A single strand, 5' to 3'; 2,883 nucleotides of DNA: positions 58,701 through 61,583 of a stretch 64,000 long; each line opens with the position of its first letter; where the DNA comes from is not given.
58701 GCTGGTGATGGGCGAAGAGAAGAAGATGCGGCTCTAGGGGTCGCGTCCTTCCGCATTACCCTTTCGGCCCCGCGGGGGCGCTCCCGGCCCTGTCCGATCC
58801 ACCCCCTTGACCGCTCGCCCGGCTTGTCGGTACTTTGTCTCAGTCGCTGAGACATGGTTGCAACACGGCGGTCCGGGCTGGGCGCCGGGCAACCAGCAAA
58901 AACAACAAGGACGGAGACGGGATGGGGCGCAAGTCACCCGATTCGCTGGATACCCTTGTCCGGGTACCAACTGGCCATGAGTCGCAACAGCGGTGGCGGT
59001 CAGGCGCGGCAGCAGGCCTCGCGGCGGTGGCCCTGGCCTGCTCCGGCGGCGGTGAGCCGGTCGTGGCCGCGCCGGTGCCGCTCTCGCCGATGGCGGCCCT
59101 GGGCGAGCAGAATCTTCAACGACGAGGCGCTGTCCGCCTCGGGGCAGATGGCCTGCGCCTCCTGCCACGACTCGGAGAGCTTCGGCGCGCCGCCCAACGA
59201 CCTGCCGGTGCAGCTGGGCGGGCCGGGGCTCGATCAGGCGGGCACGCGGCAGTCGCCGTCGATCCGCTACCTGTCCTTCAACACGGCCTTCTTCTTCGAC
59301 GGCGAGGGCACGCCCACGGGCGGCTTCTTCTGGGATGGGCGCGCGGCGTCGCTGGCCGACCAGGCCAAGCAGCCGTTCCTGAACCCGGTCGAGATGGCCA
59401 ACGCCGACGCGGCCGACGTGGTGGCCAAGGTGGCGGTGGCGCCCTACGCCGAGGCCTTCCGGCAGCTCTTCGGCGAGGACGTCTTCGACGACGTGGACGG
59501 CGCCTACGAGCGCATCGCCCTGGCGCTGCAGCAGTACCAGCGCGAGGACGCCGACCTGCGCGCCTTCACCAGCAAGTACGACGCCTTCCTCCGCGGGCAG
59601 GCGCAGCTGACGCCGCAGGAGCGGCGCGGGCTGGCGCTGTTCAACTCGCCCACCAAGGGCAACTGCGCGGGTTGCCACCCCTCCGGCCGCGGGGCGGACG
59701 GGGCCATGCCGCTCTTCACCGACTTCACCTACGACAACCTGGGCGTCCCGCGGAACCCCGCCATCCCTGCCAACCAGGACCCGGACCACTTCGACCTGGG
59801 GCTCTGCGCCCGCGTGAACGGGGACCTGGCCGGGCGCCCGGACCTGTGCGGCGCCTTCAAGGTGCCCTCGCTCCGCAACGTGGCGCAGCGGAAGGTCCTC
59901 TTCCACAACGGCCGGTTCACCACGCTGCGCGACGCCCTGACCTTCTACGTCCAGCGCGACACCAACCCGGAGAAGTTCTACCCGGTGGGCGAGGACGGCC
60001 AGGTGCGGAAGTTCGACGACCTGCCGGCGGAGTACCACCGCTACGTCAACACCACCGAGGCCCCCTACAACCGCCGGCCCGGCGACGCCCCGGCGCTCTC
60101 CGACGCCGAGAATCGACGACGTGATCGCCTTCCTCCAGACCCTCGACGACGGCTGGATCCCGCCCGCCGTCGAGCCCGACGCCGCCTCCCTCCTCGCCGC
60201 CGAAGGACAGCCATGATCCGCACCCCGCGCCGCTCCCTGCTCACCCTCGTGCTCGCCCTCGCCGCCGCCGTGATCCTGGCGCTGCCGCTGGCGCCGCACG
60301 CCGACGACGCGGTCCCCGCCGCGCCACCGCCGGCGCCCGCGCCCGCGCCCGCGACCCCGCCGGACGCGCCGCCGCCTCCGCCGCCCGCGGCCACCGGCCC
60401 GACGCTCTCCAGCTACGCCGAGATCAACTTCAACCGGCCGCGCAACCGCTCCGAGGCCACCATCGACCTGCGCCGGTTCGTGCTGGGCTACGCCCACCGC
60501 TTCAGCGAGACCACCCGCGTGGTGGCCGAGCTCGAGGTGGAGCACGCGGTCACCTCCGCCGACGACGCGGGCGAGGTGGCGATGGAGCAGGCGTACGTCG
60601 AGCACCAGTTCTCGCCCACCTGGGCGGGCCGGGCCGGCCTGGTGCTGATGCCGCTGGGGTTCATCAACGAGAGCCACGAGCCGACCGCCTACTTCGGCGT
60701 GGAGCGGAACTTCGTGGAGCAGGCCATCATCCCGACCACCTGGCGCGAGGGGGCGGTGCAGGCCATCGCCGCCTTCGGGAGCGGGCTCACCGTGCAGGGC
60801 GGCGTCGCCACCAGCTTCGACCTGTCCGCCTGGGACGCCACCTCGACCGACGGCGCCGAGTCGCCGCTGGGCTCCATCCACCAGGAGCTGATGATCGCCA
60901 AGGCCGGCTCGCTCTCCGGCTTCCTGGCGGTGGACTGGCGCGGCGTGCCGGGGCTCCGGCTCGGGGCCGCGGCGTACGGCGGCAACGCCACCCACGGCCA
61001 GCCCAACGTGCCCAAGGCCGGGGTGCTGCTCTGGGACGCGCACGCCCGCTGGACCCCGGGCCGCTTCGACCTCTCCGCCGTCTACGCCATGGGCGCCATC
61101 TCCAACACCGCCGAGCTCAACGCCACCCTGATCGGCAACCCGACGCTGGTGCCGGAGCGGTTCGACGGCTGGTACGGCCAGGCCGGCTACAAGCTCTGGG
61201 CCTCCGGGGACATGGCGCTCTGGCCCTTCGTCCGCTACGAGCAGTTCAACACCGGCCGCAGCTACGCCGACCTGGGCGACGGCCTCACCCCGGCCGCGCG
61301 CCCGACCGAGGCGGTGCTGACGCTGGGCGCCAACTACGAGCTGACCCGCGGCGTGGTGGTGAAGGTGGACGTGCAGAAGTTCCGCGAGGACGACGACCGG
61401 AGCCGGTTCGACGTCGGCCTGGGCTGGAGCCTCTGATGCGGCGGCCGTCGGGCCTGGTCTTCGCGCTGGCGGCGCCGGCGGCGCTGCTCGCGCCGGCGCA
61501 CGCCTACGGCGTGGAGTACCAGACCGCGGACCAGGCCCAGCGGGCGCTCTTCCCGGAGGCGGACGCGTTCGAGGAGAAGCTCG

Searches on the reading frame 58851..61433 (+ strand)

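Call 96: search_protein_families(library=pfam, max_evalue=0.001, proteins=[window:58851-61433:+])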
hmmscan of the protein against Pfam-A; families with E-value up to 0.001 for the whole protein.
window:58851-61433:+ (861 aa): 1 family
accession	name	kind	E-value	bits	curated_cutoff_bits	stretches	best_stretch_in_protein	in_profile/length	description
PF03150.19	CCP_MauG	-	4.7e-36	125.1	25.6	1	87-251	9-148/149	Di-haem cytochrome c peroxidase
